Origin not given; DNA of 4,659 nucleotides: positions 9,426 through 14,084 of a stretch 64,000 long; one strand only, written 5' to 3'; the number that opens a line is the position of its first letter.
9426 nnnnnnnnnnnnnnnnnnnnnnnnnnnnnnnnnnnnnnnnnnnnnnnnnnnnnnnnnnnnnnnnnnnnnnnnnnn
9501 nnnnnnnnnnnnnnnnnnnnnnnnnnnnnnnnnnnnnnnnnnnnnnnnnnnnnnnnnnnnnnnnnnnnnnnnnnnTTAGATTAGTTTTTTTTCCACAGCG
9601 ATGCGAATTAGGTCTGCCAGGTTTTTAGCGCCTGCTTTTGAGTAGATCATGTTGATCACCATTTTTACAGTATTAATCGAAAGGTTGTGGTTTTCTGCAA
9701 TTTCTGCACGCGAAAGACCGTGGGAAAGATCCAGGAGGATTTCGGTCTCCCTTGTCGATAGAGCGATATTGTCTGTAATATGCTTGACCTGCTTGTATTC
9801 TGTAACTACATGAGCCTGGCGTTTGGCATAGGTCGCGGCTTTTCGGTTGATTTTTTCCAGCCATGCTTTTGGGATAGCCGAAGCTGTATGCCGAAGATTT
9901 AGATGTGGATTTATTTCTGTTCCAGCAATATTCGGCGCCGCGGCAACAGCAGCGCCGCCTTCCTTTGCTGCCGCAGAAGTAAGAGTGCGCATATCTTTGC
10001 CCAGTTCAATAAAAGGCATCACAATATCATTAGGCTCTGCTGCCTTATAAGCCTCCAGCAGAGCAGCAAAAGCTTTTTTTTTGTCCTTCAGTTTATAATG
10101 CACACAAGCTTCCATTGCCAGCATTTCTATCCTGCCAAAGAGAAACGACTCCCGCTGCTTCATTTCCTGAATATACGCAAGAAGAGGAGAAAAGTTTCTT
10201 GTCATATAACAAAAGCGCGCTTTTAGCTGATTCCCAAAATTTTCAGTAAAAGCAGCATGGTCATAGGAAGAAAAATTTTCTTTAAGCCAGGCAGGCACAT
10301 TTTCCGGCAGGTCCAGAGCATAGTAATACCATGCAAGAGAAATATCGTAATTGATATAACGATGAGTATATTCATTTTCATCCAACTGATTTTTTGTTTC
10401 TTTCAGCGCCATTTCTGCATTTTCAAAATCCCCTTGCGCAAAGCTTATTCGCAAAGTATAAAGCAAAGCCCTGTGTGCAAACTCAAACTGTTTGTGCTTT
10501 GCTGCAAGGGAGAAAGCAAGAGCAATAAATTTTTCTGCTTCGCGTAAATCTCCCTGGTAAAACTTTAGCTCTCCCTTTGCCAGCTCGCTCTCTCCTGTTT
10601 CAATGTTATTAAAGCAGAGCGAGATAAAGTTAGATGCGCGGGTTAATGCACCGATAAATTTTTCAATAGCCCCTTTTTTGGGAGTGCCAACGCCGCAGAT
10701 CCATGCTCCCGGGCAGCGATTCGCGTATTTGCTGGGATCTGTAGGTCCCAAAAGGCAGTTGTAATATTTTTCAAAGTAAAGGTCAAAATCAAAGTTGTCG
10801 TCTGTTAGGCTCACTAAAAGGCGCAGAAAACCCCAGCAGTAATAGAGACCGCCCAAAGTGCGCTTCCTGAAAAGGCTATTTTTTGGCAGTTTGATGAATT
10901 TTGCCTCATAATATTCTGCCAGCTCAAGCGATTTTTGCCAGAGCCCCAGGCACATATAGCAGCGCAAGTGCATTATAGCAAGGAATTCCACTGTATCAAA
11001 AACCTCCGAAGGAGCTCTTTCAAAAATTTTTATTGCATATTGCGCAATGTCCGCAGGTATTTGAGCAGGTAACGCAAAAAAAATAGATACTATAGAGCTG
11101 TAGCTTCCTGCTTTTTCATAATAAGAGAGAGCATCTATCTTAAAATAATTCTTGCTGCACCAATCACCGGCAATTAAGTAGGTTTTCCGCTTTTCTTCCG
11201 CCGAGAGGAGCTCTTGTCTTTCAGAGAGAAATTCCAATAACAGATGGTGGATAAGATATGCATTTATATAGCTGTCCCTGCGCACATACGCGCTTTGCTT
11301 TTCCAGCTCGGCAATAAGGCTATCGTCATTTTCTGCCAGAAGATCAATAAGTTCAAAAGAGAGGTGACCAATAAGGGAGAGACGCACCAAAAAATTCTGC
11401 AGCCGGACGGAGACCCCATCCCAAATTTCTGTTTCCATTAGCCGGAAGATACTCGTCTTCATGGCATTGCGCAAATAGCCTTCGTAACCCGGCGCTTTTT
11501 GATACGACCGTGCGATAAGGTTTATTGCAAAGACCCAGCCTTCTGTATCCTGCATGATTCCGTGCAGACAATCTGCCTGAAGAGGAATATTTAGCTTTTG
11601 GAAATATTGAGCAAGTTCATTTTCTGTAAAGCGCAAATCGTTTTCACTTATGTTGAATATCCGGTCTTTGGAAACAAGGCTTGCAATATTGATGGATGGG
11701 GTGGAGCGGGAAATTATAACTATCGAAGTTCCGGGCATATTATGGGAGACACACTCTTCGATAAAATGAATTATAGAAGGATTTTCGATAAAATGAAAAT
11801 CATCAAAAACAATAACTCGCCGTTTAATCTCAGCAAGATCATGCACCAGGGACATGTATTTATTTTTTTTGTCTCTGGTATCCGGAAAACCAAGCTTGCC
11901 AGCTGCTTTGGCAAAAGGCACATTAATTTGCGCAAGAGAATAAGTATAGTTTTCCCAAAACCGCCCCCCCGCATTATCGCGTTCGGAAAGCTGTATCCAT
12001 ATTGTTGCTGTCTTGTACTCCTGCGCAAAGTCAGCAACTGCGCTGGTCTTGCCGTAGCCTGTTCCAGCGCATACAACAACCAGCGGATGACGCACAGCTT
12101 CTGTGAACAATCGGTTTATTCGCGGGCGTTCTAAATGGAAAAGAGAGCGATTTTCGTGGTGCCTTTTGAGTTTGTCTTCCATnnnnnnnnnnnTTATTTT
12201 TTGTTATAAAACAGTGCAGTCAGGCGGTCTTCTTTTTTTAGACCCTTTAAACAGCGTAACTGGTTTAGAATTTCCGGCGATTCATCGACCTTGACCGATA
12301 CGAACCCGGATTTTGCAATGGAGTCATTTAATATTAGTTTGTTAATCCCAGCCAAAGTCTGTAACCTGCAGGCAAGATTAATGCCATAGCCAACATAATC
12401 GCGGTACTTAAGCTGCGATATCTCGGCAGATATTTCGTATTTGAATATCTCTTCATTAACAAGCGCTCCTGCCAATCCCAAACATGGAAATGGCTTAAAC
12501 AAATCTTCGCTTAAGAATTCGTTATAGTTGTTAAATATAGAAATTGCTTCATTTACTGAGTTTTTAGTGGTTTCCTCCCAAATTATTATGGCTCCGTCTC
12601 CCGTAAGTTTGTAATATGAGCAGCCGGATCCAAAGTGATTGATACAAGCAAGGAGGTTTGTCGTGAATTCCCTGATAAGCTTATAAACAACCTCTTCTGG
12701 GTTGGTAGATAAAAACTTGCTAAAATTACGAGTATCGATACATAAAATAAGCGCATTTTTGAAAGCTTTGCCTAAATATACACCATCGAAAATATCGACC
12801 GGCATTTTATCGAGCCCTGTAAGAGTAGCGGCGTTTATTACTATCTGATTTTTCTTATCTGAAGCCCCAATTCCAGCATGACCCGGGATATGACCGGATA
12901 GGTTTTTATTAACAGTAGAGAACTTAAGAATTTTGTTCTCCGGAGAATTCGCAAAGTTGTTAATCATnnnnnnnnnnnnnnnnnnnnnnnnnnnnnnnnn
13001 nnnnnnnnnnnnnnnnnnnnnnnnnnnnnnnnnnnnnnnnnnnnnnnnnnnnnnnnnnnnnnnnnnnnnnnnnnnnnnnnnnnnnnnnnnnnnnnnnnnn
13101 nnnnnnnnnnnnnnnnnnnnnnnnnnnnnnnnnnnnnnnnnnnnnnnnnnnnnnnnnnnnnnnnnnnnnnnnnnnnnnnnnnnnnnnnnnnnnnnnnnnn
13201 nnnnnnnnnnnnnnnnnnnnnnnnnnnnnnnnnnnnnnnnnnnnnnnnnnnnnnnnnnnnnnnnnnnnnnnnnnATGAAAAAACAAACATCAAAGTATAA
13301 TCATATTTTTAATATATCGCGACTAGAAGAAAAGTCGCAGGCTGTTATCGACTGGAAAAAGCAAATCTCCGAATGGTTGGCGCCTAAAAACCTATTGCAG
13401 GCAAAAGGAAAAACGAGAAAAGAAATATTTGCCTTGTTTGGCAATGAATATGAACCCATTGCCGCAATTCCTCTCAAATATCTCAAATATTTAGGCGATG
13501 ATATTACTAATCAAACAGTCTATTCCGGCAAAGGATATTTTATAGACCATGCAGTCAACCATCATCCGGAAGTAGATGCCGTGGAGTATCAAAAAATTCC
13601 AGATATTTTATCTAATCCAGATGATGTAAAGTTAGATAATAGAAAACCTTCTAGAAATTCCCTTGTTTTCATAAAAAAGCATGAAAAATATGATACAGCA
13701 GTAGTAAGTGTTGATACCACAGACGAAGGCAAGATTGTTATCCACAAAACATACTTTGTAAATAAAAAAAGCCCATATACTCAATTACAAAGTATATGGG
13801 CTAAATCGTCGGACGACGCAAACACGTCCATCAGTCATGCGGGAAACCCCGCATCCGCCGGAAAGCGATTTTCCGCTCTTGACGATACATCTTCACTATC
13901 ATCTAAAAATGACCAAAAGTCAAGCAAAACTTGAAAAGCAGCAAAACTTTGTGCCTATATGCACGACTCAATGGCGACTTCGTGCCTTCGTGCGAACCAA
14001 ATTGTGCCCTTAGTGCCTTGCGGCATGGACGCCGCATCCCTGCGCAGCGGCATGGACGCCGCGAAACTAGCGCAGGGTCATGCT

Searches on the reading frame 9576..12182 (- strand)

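Call 57: search_protein_families(library=pfam, proteins=[window:9576-12182:-], max_evalue=0.001)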
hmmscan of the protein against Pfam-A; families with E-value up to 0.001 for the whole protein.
window:9576-12182:- (868 aa): 2 families
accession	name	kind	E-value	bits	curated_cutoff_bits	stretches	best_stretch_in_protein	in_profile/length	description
PF17874.7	TPR_MalT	-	2.6e-10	40.6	45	1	537-739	129-334/336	MalT-like TPR region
PF00196.25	GerE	-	1.6e-09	37.6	23.5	1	808-862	3-57/57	Bacterial regulatory proteins, luxR family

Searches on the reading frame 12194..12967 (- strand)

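Call 56: search_protein_families(library=padloc, proteins=[window:12194-12967:-], max_evalue=0.01)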
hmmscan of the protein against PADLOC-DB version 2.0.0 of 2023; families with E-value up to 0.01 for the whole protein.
window:12194-12967:- (257 aa): 2 families
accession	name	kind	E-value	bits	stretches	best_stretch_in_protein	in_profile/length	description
PDLC02368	PycC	-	1.7e-06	25.9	1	75-150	48-122/234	-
PDLC02820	DpdC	-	0.006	14.6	0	31-95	85-147/165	DpdC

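Call 57: search_protein_families(library=pfam, proteins=[window:12194-12967:-], max_evalue=0.001)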
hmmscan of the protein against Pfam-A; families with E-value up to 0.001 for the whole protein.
window:12194-12967:- (257 aa): 0 families

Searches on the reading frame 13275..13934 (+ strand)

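Call 56: search_protein_families(library=padloc, proteins=[window:13275-13934:+], max_evalue=0.01)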
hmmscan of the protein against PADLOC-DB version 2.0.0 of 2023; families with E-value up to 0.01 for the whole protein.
window:13275-13934:+ (219 aa): 0 families

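Call 57: search_protein_families(library=pfam, proteins=[window:13275-13934:+], max_evalue=0.001)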
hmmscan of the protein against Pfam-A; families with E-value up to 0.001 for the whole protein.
window:13275-13934:+ (219 aa): 2 families
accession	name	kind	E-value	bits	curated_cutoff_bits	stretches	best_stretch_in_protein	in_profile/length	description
PF18812.6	PBECR3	-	1.4e-11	44.8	30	1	70-165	12-111/115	phage-Barnase-EndoU-ColicinE5/D-RelE like nuclease3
PF18810.6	PBECR2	-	0.00052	20.7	27.1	0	76-160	19-102/120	phage-Barnase-EndoU-ColicinE5/D-RelE like nuclease2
